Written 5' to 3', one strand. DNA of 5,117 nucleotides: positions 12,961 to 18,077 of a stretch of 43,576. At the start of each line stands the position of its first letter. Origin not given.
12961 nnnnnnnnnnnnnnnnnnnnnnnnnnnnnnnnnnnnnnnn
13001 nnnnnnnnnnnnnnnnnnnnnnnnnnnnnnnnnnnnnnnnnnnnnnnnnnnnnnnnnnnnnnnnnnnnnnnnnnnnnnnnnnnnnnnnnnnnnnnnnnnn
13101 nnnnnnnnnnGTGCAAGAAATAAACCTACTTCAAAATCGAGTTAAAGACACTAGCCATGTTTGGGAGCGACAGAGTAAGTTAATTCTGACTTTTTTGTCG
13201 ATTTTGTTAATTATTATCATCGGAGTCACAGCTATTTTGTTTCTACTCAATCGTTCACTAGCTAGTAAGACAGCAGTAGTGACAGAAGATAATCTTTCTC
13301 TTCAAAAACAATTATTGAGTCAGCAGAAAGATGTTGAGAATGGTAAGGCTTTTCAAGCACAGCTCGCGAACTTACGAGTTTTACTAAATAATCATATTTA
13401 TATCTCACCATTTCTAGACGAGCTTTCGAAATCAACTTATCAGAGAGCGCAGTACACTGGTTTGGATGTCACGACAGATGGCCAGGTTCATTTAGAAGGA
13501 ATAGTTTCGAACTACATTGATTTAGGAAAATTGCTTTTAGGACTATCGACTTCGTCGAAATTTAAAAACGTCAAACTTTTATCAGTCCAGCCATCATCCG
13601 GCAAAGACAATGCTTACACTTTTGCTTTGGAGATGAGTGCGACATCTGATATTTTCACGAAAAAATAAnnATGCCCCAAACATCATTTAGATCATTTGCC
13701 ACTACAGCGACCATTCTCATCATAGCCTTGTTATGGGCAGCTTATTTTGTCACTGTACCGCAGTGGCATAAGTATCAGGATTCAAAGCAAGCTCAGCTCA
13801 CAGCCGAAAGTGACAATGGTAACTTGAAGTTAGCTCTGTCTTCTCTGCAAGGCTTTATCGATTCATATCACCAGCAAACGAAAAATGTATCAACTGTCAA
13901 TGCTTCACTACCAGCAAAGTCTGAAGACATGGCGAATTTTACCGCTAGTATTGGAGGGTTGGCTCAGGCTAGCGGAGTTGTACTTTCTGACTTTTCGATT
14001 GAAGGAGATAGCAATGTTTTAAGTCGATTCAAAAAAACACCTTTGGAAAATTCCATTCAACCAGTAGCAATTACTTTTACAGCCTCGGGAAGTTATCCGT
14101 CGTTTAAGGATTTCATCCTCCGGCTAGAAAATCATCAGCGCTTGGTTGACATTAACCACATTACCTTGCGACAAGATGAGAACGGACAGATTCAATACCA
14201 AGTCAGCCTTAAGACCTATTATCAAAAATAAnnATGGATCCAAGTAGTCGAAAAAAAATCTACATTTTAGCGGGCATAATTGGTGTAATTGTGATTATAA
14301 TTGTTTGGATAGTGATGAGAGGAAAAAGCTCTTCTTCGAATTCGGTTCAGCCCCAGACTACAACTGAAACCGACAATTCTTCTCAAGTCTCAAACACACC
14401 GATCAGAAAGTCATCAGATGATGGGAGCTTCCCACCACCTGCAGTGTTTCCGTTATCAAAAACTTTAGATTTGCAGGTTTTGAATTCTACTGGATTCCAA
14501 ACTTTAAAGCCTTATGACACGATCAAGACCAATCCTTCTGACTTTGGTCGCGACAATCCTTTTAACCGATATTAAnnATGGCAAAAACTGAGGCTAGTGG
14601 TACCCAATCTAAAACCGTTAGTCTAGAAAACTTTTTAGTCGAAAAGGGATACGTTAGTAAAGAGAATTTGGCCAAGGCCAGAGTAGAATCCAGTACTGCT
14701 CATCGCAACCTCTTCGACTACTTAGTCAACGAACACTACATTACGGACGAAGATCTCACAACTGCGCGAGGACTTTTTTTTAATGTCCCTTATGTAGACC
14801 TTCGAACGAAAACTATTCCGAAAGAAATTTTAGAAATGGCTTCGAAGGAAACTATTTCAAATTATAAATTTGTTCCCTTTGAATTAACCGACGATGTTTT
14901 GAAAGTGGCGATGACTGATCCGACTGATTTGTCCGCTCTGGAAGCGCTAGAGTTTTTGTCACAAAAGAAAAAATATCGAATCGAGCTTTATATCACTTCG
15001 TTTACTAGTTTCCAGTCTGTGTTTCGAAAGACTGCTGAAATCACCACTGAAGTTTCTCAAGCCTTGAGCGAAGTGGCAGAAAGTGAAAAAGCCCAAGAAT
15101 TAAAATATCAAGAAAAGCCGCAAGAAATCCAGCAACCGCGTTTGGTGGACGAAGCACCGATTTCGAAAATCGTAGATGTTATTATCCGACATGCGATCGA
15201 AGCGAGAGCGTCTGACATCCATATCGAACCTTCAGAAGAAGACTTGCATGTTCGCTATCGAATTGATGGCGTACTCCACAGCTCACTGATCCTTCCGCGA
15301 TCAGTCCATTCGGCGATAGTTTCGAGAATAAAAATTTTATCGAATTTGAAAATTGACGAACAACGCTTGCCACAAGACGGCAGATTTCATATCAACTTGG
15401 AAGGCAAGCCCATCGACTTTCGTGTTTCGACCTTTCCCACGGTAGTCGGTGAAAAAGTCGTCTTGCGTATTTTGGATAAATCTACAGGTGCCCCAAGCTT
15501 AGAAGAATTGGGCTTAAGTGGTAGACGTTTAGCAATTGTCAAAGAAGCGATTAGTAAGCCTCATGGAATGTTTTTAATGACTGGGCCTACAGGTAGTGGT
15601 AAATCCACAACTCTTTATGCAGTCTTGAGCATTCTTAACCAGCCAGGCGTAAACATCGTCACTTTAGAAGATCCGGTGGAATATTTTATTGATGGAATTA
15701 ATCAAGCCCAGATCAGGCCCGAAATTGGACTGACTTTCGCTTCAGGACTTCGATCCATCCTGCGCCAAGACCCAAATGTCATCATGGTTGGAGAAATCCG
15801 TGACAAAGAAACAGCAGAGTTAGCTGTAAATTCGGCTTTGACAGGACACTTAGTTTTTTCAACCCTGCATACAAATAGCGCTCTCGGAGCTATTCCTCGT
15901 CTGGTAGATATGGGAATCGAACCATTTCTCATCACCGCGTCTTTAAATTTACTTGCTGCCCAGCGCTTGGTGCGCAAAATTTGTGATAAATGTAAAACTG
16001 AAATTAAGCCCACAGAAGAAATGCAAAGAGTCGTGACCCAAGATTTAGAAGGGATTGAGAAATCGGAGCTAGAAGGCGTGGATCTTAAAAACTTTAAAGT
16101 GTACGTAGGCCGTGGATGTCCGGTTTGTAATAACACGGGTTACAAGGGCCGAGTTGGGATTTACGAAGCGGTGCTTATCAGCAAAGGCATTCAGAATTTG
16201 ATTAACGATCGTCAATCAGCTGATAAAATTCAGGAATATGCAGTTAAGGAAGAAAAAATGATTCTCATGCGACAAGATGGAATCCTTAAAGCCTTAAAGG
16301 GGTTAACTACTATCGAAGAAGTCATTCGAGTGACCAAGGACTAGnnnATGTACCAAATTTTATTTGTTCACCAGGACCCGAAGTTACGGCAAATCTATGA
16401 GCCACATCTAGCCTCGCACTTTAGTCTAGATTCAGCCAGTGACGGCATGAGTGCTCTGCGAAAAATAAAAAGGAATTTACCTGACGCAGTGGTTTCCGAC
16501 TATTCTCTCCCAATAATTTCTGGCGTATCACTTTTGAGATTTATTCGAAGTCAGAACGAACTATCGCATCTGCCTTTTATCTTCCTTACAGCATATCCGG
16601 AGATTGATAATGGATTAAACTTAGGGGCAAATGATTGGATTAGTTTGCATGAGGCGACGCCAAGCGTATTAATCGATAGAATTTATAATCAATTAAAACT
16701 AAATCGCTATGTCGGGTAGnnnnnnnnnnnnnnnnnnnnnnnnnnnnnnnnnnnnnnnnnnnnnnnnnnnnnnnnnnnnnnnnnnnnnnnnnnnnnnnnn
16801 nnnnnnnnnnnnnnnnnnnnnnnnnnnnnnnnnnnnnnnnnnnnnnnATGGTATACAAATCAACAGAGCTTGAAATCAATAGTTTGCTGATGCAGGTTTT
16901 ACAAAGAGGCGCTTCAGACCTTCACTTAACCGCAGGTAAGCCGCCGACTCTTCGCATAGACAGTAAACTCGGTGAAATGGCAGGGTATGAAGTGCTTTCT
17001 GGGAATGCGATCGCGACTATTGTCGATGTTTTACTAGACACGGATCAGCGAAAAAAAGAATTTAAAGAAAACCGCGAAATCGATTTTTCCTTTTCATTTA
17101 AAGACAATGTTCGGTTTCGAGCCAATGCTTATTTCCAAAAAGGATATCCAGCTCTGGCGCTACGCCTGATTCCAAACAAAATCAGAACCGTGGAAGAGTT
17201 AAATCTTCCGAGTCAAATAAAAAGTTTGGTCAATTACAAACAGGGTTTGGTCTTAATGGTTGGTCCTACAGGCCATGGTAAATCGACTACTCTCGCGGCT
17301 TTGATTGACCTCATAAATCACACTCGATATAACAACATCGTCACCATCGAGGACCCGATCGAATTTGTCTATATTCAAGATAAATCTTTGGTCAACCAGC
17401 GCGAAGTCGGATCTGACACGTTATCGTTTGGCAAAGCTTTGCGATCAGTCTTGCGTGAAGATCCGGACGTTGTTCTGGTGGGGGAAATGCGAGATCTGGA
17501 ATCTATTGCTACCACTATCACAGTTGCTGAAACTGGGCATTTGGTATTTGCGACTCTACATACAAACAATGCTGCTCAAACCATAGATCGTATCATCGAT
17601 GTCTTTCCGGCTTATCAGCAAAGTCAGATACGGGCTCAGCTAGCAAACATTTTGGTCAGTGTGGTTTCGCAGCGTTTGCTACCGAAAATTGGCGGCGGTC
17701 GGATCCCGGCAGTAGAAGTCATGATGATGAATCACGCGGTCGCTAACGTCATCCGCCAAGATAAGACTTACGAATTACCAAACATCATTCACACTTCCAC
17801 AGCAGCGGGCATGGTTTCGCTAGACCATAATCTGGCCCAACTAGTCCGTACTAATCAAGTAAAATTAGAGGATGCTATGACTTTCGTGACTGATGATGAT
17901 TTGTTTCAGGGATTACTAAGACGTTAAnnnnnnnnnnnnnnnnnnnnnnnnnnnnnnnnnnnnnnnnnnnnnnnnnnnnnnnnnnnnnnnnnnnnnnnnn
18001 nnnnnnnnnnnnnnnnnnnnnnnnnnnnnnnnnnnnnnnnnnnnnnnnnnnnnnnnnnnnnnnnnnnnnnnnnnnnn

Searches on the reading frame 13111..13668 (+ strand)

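Call 8: search_protein_families(library=pfam, proteins=[window:13111-13668:+], max_evalue=0.01)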
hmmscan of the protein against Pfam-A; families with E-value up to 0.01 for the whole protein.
window:13111-13668:+ (185 aa): 1 family
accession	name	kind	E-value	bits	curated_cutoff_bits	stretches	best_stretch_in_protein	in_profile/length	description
PF05137.18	PilN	-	2.2e-06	28.1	22.8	1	101-175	2-76/78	Fimbrial assembly protein (PilN)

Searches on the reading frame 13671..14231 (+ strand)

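Call 8: search_protein_families(library=pfam, proteins=[window:13671-14231:+], max_evalue=0.01)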
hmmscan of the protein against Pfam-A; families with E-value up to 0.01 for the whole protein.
window:13671-14231:+ (186 aa): 2 families
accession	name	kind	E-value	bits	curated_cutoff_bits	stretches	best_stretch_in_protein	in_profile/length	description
PF04350.18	PilO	-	2.3e-07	31.5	22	1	39-183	7-141/145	Pilus assembly protein, PilO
PF09911.14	DUF2140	-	0.0033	17.4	34.3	1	8-94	6-89/187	Uncharacterized protein conserved in bacteria (DUF2140)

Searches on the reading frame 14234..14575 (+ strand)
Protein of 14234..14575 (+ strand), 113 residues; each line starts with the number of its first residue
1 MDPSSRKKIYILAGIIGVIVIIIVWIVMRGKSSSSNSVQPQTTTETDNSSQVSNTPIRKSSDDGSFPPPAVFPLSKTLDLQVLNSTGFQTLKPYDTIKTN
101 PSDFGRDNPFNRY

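Call 8: search_protein_families(library=pfam, proteins=[window:14234-14575:+], max_evalue=0.01)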
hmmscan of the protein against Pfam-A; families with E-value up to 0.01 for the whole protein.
window:14234-14575:+ (113 aa): 1 family
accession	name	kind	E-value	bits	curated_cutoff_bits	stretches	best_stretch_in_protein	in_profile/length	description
PF25184.1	YxzE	-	0.0059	18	40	1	15-65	4-50/65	YxzE-like putative bacteriocin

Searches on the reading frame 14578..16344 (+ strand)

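Call 8: search_protein_families(library=pfam, proteins=[window:14578-16344:+], max_evalue=0.01)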
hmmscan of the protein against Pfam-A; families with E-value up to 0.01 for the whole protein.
window:14578-16344:+ (588 aa): 7 families
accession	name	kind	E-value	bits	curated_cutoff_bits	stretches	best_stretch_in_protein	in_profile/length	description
PF00437.27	T2SSE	-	2.9e-133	444.5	24.9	1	190-584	3-370/370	Type II/IV secretion system protein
PF05157.20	MshEN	-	5.9e-14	52.2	23.1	1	68-146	1-77/90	MshEN domain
PF13555.12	AAA_29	-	5.1e-05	23.4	27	1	327-354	20-47/61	P-loop containing region of AAA domain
PF13604.12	AAA_30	-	0.0008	19.6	27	1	319-362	8-51/191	AAA domain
PF13476.12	AAA_23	-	0.0024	19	27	1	329-353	19-43/201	AAA domain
PF25199.1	nSTAND_NTPase5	-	0.0031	17.8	34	1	324-366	36-79/145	Novel STAND NTPase 5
PF13191.12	AAA_16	-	0.0037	18.2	32.6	1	324-416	18-103/167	AAA ATPase domain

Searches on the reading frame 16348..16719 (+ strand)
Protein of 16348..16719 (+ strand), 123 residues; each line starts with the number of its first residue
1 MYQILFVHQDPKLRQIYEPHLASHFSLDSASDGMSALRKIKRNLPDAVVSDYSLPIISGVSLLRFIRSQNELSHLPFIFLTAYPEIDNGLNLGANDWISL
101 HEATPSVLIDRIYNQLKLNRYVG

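Call 8: search_protein_families(library=pfam, proteins=[window:16348-16719:+], max_evalue=0.01)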
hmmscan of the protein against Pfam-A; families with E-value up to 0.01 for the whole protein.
window:16348-16719:+ (123 aa): 1 family
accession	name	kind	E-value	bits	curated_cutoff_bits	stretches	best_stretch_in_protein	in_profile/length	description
PF00072.30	Response_reg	-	4.3e-12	46.6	30.2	1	4-99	1-98/111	Response regulator receiver domain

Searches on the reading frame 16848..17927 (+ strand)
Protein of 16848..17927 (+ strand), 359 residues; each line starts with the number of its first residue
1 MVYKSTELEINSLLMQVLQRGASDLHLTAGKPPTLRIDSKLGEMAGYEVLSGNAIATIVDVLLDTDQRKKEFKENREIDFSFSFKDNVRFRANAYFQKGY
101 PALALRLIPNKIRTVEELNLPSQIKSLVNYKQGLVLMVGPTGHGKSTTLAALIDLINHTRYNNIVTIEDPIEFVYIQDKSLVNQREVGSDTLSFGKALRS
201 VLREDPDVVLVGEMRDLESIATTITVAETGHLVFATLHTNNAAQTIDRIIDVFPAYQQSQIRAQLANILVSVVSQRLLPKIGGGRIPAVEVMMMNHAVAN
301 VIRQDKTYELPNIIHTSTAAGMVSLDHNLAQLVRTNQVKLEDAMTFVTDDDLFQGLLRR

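Call 8: search_protein_families(library=pfam, proteins=[window:16848-17927:+], max_evalue=0.01)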
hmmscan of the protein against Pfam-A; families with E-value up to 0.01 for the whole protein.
window:16848-17927:+ (359 aa): 6 families
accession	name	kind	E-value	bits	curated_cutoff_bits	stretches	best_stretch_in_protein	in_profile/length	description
PF00437.27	T2SSE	-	1.7e-46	159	24.9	1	9-281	11-281/370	Type II/IV secretion system protein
PF13555.12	AAA_29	-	0.0039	17.3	27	0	132-162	22-55/61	P-loop containing region of AAA domain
PF13604.12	AAA_30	-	0.0058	16.8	27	0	124-159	10-45/191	AAA domain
PF13401.12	AAA_22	-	0.0068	17.2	27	0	131-170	4-33/130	AAA domain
PF12775.13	AAA_7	-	0.0068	16.4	25.8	0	112-163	14-64/181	P-loop containing dynein motor region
PF04851.21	ResIII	-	0.0081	16.5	22.5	0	127-172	18-64/164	Type III restriction enzyme, res subunit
